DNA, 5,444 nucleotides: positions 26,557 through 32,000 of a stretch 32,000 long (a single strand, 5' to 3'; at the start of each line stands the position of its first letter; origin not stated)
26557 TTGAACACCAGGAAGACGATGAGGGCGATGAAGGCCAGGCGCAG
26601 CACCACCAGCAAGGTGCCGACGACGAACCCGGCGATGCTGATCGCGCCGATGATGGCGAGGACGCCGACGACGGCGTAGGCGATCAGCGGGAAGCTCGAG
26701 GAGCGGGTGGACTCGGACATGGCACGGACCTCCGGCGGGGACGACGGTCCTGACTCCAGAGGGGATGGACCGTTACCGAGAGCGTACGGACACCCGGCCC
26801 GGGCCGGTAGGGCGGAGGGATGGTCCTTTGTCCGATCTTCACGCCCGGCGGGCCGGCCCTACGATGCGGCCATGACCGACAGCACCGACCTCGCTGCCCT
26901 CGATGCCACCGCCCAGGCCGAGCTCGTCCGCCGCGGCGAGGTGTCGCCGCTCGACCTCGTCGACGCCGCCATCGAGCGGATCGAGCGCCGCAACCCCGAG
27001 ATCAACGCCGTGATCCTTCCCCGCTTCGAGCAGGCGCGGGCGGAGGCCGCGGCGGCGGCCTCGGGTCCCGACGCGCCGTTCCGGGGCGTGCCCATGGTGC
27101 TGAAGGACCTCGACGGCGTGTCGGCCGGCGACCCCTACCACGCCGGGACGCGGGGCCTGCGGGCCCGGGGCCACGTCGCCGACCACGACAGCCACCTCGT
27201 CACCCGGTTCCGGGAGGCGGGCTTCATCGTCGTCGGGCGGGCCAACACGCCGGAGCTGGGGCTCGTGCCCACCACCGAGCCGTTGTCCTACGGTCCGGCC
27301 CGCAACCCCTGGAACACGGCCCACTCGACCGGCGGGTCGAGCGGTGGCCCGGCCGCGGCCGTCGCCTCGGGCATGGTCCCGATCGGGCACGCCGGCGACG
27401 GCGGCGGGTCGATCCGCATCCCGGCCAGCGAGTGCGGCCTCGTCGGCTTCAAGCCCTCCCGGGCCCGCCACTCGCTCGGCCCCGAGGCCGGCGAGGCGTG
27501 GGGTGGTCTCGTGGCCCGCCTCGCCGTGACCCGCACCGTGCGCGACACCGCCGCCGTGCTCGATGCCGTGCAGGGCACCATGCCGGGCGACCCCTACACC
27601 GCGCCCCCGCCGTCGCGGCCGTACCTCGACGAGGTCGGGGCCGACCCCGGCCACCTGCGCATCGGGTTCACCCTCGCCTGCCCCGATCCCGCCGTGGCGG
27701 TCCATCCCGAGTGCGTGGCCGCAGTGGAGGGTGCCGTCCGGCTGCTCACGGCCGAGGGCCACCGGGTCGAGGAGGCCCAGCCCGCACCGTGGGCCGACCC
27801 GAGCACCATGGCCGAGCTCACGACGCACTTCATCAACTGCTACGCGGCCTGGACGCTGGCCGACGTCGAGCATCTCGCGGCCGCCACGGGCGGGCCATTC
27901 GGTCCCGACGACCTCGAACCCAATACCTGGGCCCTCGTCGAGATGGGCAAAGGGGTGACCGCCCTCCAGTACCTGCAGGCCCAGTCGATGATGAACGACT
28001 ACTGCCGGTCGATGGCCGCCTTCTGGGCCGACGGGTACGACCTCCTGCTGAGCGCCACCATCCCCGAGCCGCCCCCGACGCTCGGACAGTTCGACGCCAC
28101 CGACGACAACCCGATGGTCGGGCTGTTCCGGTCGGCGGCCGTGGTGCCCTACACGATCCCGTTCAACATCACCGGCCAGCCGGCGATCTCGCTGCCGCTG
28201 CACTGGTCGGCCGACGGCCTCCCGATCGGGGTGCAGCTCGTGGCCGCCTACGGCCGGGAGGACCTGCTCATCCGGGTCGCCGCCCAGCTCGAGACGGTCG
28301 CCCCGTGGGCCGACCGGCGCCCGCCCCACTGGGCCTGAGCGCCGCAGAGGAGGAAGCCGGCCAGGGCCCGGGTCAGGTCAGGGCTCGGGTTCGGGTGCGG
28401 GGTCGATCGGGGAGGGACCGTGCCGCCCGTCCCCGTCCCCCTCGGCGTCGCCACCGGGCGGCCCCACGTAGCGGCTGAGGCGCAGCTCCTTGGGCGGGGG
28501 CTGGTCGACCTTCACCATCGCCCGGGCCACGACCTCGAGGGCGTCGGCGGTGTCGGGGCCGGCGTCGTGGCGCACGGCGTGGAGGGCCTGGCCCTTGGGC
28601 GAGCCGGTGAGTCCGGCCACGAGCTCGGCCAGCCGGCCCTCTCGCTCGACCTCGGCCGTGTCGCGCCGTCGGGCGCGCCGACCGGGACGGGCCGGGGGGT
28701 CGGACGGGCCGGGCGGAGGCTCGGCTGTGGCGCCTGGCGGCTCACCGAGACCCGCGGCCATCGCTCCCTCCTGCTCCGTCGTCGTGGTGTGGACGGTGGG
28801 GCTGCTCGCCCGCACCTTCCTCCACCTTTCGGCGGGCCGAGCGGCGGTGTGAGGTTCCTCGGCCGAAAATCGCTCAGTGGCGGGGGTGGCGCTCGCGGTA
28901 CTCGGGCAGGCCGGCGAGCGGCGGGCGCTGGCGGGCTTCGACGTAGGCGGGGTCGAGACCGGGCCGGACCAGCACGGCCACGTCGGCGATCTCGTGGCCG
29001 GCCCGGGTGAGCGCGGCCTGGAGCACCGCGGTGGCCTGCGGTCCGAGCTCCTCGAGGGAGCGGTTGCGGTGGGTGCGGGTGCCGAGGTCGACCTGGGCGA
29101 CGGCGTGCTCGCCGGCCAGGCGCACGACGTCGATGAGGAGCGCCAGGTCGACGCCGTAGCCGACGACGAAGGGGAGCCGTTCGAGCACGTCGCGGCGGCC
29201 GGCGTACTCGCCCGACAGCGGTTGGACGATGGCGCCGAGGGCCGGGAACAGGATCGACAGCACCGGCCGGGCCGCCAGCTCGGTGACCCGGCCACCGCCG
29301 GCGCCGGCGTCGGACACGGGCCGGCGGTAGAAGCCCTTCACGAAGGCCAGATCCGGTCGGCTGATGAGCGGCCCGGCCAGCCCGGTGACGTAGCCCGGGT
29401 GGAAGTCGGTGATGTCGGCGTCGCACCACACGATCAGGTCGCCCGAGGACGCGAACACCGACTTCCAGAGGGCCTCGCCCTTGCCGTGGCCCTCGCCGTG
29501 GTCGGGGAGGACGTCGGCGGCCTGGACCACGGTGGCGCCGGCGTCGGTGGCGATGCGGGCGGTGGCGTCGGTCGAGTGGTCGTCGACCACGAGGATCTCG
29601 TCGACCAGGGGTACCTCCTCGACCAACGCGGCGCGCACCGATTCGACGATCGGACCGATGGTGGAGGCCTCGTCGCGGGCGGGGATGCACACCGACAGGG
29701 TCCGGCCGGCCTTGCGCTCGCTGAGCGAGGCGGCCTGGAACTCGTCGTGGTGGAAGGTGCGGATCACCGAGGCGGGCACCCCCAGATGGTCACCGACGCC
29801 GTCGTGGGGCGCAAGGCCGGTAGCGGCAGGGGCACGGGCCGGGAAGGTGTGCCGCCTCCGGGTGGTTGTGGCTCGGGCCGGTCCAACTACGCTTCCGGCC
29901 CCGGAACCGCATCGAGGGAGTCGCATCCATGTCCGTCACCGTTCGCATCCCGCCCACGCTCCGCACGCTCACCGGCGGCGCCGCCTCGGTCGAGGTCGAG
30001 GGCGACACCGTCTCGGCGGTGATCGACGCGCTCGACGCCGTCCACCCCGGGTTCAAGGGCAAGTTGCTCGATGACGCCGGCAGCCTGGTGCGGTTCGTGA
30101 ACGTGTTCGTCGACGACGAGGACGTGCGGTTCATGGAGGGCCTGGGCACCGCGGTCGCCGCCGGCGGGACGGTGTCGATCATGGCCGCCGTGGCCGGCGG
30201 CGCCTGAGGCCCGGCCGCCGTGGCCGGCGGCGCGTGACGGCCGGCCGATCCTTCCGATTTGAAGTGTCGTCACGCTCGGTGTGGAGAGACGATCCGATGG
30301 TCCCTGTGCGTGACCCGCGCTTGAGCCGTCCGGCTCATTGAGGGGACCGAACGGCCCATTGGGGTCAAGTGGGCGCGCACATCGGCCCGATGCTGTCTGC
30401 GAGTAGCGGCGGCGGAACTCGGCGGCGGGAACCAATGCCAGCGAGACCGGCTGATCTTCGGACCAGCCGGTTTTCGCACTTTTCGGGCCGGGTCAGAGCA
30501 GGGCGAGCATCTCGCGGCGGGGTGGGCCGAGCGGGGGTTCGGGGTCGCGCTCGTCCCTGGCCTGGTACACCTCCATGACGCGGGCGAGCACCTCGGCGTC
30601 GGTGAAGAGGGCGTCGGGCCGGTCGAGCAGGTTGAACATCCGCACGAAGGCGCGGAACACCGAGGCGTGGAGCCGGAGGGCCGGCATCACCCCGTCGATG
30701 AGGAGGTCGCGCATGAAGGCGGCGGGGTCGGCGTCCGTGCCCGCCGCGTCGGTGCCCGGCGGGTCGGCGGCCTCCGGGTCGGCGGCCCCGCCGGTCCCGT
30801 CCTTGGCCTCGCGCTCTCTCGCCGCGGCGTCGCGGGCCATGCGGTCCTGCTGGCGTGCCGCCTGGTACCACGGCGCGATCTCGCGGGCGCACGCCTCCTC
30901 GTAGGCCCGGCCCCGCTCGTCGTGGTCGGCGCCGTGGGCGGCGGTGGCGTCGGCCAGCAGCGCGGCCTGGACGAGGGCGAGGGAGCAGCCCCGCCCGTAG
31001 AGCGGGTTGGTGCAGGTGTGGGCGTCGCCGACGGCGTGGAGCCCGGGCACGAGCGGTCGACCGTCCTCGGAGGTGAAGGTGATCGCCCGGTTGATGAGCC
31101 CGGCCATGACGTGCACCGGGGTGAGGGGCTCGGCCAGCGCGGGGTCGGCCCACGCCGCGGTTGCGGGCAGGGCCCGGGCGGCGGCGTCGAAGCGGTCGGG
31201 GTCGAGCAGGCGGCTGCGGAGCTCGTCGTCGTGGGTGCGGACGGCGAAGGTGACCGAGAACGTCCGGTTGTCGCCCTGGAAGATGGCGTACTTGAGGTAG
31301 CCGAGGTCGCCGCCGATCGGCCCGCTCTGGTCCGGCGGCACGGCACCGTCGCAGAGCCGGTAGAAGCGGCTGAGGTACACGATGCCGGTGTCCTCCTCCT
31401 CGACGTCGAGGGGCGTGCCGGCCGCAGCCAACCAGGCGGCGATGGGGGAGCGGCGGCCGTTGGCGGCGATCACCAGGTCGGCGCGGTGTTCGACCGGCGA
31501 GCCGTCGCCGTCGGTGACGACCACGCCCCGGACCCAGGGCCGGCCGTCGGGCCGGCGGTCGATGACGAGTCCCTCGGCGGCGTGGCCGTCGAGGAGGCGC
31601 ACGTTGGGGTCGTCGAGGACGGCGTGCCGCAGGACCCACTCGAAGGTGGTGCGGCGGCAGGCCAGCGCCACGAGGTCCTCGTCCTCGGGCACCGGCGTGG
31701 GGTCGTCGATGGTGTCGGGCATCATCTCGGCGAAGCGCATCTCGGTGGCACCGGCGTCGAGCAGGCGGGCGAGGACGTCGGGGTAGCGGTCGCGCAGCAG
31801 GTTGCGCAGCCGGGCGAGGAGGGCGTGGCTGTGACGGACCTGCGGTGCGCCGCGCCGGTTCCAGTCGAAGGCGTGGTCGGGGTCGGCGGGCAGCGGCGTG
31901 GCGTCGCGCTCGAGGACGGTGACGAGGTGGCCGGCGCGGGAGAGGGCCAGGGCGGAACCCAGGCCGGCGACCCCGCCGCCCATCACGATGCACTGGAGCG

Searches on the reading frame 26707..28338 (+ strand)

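Call 9: search_protein_families(library=pfam, proteins=[window:26707-28338:+])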
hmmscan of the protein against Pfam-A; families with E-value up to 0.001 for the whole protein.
window:26707-28338:+ (543 aa): 1 family
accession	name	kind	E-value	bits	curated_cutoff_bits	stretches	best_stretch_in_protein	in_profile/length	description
PF01425.27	Amidase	-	1.9e-88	297.9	27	1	83-521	1-444/445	Amidase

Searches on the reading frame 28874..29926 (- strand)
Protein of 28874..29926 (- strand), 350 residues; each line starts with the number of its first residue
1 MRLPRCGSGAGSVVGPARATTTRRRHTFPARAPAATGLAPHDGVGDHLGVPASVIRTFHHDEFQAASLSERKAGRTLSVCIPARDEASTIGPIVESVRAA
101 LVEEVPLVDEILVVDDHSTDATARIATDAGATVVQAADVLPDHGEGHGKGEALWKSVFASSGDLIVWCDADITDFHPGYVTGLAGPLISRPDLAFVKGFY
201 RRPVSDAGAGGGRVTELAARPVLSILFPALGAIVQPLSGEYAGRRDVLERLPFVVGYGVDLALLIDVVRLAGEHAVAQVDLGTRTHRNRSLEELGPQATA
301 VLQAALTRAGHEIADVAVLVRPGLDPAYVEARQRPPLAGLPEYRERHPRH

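Call 9: search_protein_families(library=pfam, proteins=[window:28874-29926:-])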
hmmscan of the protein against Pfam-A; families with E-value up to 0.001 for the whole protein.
window:28874-29926:- (350 aa): 1 family
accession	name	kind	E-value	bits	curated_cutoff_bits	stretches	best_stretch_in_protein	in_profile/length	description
PF00535.33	Glycos_transf_2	-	4.4e-14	53.2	23.3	1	78-201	1-118/168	Glycosyl transferase family 2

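Call 30: find_encoding_contigs(protein=window:28874-29926:-, flank=10000, max_places=4)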
Protein window:28874-29926:- (350 aa): no gene with exactly this product is on record in the collection.

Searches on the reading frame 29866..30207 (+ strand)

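Call 69: search_protein_families(library=pfam, proteins=[window:29866-30207:+], max_evalue=0.0001)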
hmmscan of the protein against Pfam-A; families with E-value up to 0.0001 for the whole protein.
window:29866-30207:+ (113 aa): 1 family
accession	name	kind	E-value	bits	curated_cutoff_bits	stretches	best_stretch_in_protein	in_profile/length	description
PF02597.26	ThiS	-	7.9e-12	46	22.5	1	26-112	1-76/76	ThiS family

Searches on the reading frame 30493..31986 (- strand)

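Call 69: search_protein_families(library=pfam, proteins=[window:30493-31986:-], max_evalue=0.0001)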
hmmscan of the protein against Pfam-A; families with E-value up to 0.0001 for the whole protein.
window:30493-31986:- (497 aa): 1 family
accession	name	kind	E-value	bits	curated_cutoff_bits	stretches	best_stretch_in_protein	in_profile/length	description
PF00890.30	FAD_binding_2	-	8.7e-05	22.3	20.4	0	2-27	5-30/414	FAD binding domain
